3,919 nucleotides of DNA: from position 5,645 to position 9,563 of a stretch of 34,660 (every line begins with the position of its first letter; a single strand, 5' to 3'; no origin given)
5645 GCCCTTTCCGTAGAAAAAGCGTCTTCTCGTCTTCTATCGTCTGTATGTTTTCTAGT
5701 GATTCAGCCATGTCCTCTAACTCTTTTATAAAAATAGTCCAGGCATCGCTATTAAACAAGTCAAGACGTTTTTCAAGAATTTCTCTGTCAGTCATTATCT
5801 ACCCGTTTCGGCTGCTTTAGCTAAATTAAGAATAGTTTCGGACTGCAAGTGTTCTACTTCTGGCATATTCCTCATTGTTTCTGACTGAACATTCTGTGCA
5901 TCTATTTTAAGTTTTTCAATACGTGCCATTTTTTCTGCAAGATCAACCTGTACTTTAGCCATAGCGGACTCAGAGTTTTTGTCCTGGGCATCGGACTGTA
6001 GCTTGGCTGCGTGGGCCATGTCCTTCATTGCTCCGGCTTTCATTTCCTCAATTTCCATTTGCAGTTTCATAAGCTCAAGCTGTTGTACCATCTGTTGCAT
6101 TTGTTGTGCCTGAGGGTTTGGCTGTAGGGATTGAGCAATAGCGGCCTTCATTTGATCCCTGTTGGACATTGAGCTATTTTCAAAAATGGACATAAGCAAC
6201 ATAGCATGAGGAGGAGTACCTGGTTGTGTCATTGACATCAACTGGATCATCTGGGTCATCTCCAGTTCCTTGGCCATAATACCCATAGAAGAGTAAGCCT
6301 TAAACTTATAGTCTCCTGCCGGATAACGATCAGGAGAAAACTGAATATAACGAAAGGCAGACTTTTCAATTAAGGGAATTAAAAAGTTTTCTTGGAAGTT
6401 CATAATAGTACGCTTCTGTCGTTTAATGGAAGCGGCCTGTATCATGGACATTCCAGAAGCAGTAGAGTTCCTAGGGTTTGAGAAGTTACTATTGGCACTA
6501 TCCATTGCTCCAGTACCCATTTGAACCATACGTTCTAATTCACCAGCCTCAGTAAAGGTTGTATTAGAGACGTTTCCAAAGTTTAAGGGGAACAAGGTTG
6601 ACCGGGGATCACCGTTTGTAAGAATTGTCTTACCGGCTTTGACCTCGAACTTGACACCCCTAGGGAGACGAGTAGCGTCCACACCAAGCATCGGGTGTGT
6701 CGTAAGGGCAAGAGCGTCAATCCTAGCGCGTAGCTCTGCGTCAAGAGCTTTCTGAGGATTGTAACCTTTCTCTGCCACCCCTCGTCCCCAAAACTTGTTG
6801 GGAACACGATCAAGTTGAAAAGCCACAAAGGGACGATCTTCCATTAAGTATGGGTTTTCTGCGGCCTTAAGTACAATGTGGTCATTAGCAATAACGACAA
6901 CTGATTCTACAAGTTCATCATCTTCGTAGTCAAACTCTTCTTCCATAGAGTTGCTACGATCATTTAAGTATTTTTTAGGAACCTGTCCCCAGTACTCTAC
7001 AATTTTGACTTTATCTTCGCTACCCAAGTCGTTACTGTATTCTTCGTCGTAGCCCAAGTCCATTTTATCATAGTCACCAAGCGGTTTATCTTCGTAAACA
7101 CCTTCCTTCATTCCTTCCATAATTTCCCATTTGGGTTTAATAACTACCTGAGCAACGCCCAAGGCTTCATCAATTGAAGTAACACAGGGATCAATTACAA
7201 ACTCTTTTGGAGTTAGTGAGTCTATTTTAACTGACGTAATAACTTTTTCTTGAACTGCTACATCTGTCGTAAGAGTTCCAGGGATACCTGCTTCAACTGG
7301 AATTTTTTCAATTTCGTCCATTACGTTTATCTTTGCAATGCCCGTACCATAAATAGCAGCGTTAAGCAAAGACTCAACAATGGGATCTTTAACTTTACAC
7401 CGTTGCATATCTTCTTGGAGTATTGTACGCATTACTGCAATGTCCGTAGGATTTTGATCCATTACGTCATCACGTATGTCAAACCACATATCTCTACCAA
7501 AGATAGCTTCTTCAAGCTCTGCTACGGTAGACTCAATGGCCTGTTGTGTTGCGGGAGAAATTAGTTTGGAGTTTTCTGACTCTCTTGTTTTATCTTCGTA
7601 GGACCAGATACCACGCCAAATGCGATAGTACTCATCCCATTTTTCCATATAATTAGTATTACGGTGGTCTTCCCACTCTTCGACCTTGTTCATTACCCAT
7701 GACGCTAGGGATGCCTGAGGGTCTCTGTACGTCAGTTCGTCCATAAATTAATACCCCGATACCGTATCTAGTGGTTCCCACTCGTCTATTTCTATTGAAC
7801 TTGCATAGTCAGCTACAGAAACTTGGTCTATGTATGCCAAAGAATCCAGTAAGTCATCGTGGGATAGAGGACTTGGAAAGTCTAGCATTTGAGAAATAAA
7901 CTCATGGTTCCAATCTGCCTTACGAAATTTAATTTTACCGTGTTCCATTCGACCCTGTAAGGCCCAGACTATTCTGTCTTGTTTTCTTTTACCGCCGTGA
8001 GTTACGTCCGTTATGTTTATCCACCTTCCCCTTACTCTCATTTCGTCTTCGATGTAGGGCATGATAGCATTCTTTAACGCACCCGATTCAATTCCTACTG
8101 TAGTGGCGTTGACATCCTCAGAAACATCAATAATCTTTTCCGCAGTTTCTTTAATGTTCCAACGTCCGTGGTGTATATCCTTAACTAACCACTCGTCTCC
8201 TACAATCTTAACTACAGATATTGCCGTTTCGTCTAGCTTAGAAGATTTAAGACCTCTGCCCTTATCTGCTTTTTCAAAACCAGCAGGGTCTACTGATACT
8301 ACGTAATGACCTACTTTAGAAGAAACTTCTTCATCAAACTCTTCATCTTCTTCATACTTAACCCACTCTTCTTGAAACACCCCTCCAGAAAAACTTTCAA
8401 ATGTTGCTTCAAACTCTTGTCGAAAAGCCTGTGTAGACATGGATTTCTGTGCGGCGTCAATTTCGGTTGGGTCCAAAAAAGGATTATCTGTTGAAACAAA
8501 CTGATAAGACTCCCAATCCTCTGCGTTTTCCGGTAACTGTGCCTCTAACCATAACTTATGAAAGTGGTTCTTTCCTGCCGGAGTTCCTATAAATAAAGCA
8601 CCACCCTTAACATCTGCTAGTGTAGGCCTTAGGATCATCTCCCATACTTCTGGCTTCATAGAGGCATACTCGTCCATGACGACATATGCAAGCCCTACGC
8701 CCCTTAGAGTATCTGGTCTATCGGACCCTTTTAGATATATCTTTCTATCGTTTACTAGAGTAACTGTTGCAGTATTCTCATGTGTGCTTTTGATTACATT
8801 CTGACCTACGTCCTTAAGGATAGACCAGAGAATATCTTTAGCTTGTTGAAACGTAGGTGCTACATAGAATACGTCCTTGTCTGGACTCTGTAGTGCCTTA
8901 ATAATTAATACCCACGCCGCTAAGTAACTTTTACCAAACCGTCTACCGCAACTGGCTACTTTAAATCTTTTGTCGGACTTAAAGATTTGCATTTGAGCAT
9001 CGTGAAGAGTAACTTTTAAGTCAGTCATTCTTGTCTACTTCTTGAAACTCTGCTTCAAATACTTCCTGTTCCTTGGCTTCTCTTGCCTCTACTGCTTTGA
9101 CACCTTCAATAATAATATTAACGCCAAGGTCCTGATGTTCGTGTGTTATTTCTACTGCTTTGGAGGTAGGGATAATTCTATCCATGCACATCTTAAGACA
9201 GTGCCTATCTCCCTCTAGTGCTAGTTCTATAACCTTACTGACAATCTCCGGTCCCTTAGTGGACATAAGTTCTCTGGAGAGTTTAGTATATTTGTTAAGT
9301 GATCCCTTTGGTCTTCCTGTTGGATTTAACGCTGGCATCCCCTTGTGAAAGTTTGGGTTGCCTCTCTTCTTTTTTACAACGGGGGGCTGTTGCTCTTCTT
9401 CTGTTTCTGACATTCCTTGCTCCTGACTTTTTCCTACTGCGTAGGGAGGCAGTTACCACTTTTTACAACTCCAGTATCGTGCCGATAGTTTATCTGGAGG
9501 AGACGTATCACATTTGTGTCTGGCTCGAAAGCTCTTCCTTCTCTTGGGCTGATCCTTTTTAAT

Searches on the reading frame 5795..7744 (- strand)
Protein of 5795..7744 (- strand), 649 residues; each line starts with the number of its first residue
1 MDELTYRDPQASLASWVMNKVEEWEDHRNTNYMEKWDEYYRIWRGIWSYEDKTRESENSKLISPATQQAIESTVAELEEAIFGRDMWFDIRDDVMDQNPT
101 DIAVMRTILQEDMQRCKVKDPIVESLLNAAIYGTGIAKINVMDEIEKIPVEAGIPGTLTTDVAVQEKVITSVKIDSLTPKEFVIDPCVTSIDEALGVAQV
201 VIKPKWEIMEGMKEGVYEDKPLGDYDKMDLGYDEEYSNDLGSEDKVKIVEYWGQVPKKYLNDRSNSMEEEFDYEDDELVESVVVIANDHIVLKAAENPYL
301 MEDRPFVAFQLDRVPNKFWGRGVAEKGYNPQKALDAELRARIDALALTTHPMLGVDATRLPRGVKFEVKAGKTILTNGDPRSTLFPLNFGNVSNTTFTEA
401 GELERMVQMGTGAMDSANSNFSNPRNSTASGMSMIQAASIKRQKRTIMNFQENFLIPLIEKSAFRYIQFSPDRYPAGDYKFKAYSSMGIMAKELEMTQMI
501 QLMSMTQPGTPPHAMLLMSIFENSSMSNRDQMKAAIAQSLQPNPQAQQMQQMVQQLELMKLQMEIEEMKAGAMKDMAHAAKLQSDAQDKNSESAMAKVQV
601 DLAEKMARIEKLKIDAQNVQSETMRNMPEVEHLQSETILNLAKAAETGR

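Call 19: search_protein_families(library=pfam, proteins=[window:5795-7744:-], max_evalue=0.01)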
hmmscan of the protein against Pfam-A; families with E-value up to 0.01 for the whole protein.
window:5795-7744:- (649 aa): 2 families
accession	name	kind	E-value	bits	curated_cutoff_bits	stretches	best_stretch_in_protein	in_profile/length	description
PF23899.1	SU10_portal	-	1.4e-21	77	30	1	146-564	164-593/593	Phage SU10 portal protein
PF16510.12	P22_portal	-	0.00075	18.6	26.1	1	494-574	502-593/594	Phage P22-like portal protein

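Call 46: search_dna_similar(query=window:5795-7744:-, collection=phages, mode=protein, max_rows=15)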
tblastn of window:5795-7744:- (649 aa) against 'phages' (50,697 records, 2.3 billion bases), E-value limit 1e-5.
Records with a match: 33; places in all: 33; records where one place covers at least 80% of the query: 0.
Best place of each record, by identity: <60% 33.
By first word of the organism name: Roseobacter 11; Alteromonas 6; Pelagibacter 4; Rhizobium 3; Vibrio 2; Aeromonas 2; Puniceispirillum 2; Arthronema 1; Caudoviricetes 1; Sinorhizobium 1.
By host as written in the record: Alteromonas macleodii str. 'Balearic Sea AD45' 5; Rhodobacteraceae bacterium FZCC0023 4; Rhodobacteraceae bacterium FZCC0040 4; Candidatus Pelagibacter sp. HTCC7211 3; Vibrio anguillarum PF4 2; Candidatus Puniceispirillum marinum IMCC1322 2; Rhodobacteraceae bacterium FZCC0042 1; Arthronema africanum strain 1980/01 1; and 11 more.
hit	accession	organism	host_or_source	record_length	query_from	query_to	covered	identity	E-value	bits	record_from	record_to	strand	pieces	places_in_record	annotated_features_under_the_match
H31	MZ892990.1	Roseobacter phage CRP-345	Rhodobacteraceae bacterium FZCC0042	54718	65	522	71%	23.5%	2e-16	89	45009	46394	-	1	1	putative portal protein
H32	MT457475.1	Arthronema virus TR020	Arthronema africanum strain 1980/01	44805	2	461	71%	22.9%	2e-6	57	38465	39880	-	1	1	portal protein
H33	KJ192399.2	Vibrio phage CHOED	Vibrio anguillarum PF4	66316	105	506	62%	24.4%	7e-16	88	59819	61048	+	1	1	portal protein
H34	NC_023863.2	Vibrio phage CHOED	Vibrio anguillarum PF4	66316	105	506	62%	24.4%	7e-16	88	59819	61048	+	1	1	head-tail adaptor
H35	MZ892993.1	Pelagibacter phage HTVC033P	Candidatus Pelagibacter sp. HTCC1062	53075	105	512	63%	23.6%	2e-14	84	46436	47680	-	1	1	putative portal protein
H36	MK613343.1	Roseobacter phage CRP-1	Rhodobacteraceae bacterium FZCC0023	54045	105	514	63%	23.5%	2e-16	90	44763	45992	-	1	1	putative portal protein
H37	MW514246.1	Roseobacter phage CRP-9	Rhodobacteraceae bacterium FZCC0023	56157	105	516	63%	22.7%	1e-16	91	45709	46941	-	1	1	putative portal protein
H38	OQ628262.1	Aeromonas phage vB_AsaP_MQM1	Aeromonas salmonicida subsp. salmonicida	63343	105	506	62%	22.6%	6e-15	85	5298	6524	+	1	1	portal protein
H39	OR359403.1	Aeromonas phage 1233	Aeromonas sp.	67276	105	506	62%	21.5%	6e-14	82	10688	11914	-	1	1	head-tail adaptor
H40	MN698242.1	Pelagibacter phage HTVC103P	Candidatus Pelagibacter sp. HTCC7211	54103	173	507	52%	24.9%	2e-13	81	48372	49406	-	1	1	putative portal protein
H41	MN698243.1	Pelagibacter phage HTVC104P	Candidatus Pelagibacter sp. HTCC7211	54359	173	507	52%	24.4%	1e-13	81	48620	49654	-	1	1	putative portal protein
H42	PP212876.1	Alteromonas phage vB_AmeP-R22Y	Alteromonas marina SW-47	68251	133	461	51%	24.8%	9e-9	65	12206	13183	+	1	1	record has no annotation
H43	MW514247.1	Roseobacter phage CRP-13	Rhodobacteraceae bacterium FZCC0023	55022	244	516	42%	27.8%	2e-17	93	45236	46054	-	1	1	putative portal protein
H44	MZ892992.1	Roseobacter phage CRP-738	Rhodobacteraceae bacterium FZCC0089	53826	232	506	42%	27.0%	3e-16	89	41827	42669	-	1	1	putative portal protein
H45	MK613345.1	Roseobacter phage CRP-3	Rhodobacteraceae bacterium FZCC0040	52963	244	506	41%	28.2%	3e-16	89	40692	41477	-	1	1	putative portal protein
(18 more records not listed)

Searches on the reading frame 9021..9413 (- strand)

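Call 19: search_protein_families(library=pfam, proteins=[window:9021-9413:-], max_evalue=0.01)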
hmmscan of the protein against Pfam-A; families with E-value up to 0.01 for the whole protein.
window:9021-9413:- (130 aa): 1 family
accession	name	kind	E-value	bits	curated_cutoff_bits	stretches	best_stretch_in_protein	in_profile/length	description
PF18932.5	DUF5681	-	3.5e-07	31.1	27.5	1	22-82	5-74/77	Family of unknown function (DUF5681)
